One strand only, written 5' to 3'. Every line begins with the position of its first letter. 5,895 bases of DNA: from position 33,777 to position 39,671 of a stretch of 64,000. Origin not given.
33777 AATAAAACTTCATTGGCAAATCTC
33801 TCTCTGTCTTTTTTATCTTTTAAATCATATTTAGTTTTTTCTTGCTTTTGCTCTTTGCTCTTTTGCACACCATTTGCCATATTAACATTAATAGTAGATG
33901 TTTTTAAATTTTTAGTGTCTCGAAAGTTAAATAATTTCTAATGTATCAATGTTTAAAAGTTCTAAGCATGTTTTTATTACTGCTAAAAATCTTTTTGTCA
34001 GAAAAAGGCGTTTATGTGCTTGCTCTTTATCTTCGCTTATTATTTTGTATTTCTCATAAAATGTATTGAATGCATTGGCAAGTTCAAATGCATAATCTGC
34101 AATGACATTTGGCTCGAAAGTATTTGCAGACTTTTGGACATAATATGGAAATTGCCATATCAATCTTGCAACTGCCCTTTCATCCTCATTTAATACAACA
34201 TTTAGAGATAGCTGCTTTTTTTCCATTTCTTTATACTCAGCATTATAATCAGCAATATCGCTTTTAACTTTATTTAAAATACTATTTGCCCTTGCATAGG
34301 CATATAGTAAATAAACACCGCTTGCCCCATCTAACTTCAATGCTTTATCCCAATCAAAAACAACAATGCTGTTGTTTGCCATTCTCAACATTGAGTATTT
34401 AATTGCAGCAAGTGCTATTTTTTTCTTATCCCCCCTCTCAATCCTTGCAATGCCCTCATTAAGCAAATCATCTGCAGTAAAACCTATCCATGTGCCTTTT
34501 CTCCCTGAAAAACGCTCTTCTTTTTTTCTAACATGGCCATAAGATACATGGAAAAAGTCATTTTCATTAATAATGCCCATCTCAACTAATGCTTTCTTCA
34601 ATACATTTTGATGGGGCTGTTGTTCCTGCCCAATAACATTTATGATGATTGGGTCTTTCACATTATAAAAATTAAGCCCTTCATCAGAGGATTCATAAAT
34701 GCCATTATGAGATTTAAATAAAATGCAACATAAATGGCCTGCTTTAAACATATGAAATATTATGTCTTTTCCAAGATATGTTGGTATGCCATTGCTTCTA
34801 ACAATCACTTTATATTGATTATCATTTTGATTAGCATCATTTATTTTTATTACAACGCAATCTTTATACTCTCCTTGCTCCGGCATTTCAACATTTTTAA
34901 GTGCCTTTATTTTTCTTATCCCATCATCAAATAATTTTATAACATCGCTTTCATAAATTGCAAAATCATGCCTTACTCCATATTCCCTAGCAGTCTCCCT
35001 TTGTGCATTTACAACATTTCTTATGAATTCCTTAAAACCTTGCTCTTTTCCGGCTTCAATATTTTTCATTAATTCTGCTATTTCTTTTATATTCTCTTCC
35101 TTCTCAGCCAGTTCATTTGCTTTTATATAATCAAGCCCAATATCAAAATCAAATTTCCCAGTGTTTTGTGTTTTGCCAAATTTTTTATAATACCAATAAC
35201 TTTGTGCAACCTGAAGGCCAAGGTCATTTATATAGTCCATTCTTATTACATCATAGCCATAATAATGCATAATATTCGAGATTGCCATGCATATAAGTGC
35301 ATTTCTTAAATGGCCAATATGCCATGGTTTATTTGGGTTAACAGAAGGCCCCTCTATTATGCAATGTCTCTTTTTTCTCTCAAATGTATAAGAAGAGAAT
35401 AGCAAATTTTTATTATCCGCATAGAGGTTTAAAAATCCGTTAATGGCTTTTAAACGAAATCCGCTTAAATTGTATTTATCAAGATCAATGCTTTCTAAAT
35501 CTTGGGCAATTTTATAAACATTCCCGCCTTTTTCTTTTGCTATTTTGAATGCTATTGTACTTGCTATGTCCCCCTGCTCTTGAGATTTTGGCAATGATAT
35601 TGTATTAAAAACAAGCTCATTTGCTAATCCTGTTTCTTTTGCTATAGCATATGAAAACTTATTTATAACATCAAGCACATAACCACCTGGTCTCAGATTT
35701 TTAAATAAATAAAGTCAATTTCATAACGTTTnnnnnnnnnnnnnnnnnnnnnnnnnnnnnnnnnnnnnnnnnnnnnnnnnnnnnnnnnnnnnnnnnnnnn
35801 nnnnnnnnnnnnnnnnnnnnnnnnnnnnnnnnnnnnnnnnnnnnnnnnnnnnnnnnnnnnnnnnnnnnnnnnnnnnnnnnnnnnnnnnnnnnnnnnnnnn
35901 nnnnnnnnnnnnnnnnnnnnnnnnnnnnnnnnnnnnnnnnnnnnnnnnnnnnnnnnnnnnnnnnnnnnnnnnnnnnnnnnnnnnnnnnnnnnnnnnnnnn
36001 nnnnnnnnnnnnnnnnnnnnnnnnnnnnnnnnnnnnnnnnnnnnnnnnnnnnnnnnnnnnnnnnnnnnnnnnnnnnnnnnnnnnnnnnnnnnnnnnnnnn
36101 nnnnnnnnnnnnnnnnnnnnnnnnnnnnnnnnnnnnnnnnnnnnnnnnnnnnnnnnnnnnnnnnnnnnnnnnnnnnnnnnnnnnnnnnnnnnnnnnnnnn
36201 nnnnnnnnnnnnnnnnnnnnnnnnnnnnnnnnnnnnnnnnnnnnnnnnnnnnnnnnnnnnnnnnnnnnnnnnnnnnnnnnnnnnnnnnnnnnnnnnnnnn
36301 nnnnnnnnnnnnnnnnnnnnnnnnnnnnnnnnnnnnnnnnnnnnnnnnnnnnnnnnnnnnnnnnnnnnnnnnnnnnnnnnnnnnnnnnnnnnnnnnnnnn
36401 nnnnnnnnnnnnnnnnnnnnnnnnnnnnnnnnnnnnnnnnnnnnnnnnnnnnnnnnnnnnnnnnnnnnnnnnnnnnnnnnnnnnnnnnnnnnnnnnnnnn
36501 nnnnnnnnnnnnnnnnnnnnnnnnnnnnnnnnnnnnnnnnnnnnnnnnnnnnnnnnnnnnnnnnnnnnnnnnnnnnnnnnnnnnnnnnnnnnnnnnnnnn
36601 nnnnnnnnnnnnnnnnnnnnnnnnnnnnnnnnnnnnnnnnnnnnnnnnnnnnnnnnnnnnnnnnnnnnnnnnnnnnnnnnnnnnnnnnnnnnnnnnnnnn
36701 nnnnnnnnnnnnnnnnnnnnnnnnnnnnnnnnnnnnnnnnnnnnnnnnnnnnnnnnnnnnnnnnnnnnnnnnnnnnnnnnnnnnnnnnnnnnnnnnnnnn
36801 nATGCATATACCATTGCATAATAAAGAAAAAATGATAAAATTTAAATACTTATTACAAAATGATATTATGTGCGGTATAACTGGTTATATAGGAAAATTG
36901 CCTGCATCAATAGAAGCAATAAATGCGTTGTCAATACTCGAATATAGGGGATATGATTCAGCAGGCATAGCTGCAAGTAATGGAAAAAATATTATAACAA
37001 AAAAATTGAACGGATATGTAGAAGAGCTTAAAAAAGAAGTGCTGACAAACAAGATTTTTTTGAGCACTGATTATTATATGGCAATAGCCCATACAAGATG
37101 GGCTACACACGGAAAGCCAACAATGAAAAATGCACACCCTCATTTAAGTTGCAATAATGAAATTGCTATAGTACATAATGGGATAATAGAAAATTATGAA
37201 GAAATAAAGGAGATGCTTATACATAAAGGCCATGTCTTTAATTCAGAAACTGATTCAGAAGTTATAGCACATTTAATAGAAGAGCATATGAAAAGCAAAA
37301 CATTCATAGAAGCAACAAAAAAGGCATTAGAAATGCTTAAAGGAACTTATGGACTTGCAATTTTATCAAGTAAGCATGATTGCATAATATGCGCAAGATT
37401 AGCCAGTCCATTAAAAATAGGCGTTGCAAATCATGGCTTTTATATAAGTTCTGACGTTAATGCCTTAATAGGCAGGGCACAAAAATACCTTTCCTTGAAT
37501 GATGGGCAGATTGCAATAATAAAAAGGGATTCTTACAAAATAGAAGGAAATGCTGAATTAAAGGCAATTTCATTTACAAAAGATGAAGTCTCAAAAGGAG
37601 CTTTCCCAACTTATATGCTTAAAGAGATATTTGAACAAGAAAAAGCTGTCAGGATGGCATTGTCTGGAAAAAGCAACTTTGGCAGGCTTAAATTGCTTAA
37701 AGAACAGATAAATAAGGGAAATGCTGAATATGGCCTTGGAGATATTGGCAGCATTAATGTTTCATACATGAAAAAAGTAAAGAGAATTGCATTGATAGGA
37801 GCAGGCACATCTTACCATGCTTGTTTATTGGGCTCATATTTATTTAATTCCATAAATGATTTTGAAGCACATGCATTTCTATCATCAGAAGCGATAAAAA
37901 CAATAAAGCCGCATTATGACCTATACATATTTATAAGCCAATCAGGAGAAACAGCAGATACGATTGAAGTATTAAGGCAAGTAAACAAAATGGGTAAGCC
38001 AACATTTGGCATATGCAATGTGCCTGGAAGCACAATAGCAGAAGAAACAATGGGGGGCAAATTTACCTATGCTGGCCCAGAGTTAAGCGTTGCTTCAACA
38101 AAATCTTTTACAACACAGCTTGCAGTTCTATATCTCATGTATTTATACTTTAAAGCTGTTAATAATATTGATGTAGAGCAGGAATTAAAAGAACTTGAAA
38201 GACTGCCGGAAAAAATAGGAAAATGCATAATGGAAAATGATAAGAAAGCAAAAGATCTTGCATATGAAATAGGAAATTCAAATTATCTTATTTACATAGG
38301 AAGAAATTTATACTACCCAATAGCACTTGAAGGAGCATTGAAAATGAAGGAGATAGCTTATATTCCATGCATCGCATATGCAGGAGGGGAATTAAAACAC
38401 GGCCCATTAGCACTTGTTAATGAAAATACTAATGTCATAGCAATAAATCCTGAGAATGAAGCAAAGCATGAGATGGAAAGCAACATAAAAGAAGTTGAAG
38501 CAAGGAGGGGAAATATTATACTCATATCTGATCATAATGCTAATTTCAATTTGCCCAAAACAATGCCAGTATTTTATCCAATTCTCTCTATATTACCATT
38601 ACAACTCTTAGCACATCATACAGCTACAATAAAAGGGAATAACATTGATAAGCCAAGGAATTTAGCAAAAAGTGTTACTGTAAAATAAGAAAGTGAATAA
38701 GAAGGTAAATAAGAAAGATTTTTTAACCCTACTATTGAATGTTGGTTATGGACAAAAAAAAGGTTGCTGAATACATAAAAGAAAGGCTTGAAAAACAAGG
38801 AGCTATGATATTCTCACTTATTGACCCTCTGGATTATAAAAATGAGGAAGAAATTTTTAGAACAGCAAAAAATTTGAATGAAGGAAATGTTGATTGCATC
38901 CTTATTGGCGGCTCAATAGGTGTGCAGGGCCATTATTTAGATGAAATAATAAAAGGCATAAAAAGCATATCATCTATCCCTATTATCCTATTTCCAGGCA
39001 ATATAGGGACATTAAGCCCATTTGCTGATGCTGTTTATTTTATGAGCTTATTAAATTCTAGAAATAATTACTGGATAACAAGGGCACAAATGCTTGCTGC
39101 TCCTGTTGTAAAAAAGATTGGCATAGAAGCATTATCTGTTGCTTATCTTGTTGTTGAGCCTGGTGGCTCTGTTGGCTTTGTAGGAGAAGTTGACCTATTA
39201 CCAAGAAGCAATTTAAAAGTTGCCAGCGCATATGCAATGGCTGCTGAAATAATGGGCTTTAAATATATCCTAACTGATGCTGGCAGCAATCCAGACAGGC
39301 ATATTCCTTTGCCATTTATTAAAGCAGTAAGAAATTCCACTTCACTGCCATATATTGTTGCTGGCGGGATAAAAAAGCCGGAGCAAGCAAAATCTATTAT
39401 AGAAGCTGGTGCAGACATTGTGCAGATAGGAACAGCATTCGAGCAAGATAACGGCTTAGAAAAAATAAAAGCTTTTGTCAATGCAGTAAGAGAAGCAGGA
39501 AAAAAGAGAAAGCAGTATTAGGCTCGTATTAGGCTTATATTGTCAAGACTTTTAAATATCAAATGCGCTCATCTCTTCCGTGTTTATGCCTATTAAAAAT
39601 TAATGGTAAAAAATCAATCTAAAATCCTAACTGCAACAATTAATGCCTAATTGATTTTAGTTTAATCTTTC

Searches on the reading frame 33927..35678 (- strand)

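Call 9: search_protein_families(library=pfam, proteins=[window:33927-35678:-], max_evalue=0.001)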
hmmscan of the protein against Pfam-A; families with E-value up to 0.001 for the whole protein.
window:33927-35678:- (583 aa): 3 families
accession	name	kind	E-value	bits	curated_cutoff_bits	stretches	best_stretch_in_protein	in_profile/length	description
PF05746.21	DALR_1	-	1.3e-27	96.6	22.3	1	457-581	1-115/117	DALR anticodon binding domain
PF00750.26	tRNA-synt_1d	-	5.4e-19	68.8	23.3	1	100-306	16-219/349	tRNA synthetases class I (R), catalytic domain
PF03485.21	Arg_tRNA_synt_N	-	6.6e-07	30.3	21.5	1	6-85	5-83/85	Arginyl tRNA synthetase N terminal domain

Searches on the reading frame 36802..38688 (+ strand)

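Call 9: search_protein_families(library=pfam, proteins=[window:36802-38688:+], max_evalue=0.001)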
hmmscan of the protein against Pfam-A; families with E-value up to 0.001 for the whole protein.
window:36802-38688:+ (628 aa): 4 families
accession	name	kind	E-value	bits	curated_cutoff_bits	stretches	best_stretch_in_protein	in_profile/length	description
PF01380.27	SIS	-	1.5e-40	138.4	25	2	324-447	3-129/131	SIS domain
PF13522.11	GATase_6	-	1.5e-19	70.7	27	1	90-217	11-129/130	Glutamine amidotransferase domain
PF13537.11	GATase_7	-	8.5e-17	61.8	25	1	108-222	10-121/123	Glutamine amidotransferase domain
PF13230.11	GATase_4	-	0.00018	21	23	1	93-167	73-145/272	Glutamine amidotransferases class-II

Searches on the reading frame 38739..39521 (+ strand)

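Call 90: search_protein_families(library=pfam, proteins=[window:38739-39521:+], max_evalue=0.001)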
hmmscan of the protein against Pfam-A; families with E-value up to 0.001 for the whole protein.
window:38739-39521:+ (260 aa): 8 families
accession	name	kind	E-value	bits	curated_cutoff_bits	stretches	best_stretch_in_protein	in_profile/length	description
PF01884.23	PcrB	-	1.9e-45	155.6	23.9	1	26-249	10-225/226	PcrB family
PF00977.27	His_biosynth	-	1.6e-06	28.2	23.6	1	182-238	53-109/228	Histidine biosynthesis protein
PF05690.20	ThiG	-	8.1e-06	25.8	23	1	193-255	166-228/247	Thiazole biosynthesis protein ThiG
PF00478.31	IMPDH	-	1e-05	25.1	25.6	0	192-231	134-173/345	IMP dehydrogenase / GMP reductase domain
PF04131.20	NanE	-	1.6e-05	24.7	27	1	190-251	133-191/192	Putative N-acetylmannosamine-6-phosphate epimerase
PF01180.27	DHO_dh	-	3.1e-05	23.7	27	1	188-237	224-275/291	Dihydroorotate dehydrogenase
PF03060.21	NMO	-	5e-05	23.3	28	1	194-234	185-225/331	Nitronate monooxygenase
PF02581.23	TMP-TENI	-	0.00084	19.2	27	0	178-230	126-176/180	Thiamine monophosphate synthase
